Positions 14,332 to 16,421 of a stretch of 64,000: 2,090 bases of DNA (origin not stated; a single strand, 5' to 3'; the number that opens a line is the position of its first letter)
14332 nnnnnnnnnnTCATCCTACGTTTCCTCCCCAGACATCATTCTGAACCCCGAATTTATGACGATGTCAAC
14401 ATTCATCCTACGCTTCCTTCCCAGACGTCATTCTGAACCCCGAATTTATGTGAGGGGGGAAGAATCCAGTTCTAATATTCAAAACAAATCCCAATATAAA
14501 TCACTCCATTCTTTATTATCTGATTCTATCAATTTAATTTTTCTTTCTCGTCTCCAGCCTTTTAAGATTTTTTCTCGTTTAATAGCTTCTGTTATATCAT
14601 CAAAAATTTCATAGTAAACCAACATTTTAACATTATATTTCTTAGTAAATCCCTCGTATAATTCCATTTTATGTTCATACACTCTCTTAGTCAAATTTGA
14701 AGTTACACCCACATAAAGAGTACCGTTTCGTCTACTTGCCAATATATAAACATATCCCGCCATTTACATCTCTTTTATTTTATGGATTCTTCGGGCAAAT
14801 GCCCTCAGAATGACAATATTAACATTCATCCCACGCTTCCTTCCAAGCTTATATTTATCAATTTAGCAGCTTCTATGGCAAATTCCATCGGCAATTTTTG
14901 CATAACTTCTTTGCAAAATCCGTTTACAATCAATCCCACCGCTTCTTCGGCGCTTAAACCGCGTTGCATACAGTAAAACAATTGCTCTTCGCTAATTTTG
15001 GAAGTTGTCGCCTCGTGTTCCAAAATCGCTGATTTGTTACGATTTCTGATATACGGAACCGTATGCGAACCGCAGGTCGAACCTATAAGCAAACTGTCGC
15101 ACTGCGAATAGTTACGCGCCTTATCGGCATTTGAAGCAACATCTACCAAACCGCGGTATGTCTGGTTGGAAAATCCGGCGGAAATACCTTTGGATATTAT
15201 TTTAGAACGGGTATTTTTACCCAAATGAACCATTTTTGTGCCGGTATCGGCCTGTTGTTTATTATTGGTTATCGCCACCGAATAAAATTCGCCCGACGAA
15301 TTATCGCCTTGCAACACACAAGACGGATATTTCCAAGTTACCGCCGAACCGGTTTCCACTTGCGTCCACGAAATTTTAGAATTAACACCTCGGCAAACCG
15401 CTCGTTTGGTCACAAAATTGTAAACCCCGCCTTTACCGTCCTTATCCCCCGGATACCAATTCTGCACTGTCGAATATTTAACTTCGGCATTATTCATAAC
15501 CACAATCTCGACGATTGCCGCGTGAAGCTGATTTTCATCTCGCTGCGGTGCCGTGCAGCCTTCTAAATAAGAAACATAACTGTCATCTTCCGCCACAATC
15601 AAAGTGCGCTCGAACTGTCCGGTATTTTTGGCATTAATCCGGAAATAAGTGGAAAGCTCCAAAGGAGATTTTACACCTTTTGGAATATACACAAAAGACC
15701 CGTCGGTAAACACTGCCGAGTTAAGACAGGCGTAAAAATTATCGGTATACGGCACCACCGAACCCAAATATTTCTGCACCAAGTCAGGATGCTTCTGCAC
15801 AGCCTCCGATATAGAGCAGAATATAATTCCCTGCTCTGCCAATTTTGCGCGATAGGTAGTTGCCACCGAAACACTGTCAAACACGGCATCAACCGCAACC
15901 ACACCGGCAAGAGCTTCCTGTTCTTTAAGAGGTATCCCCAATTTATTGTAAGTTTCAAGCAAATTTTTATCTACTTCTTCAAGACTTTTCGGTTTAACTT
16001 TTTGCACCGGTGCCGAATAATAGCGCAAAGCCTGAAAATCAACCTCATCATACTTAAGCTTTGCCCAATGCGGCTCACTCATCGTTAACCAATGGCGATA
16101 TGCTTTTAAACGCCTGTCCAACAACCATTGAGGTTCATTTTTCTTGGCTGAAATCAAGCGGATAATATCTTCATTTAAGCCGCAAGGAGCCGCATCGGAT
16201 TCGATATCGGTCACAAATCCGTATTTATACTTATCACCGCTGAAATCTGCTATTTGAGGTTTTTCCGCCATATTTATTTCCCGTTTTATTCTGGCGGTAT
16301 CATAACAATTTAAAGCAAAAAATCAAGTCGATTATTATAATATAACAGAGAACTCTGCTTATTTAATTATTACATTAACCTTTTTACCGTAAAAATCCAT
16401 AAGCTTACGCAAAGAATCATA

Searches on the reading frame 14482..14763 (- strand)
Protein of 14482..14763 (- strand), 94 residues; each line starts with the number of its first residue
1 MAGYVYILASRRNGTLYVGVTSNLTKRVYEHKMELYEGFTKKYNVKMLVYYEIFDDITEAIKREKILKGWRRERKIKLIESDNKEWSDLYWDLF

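Call 87: search_protein_families(library=pfam, proteins=[window:14482-14763:-], max_evalue=0.001)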
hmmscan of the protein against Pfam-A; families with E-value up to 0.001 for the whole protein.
window:14482-14763:- (94 aa): 1 family
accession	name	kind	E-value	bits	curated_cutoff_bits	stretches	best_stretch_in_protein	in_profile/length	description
PF01541.30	GIY-YIG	-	8.9e-17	61.6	22.6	1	3-75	2-76/78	GIY-YIG catalytic domain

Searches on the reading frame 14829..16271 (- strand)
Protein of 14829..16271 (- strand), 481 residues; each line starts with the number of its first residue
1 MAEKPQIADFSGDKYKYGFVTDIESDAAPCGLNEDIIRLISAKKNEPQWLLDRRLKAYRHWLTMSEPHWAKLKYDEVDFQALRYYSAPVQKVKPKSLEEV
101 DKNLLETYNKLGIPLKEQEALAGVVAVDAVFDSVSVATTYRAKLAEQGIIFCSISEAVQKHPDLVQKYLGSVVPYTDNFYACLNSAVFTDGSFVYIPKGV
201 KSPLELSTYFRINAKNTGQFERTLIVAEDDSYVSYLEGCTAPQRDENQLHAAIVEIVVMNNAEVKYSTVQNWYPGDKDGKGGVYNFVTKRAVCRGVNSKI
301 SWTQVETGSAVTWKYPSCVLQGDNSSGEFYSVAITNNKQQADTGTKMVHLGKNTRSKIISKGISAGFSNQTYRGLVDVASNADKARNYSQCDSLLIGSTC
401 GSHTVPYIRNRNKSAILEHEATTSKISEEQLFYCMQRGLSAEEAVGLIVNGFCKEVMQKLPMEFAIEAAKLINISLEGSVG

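Call 87: search_protein_families(library=pfam, proteins=[window:14829-16271:-], max_evalue=0.001)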
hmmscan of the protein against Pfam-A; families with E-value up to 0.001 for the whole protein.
window:14829-16271:- (481 aa): 2 families
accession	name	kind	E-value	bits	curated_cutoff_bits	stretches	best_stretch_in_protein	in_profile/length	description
PF01458.23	SUFBD_core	-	6e-79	265.2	27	1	210-452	1-232/232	SUF system FeS cluster assembly, SufBD core domain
PF19295.5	SufBD_N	-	6.4e-12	45.9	23.5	1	138-201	103-165/172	SufBD protein N-terminal region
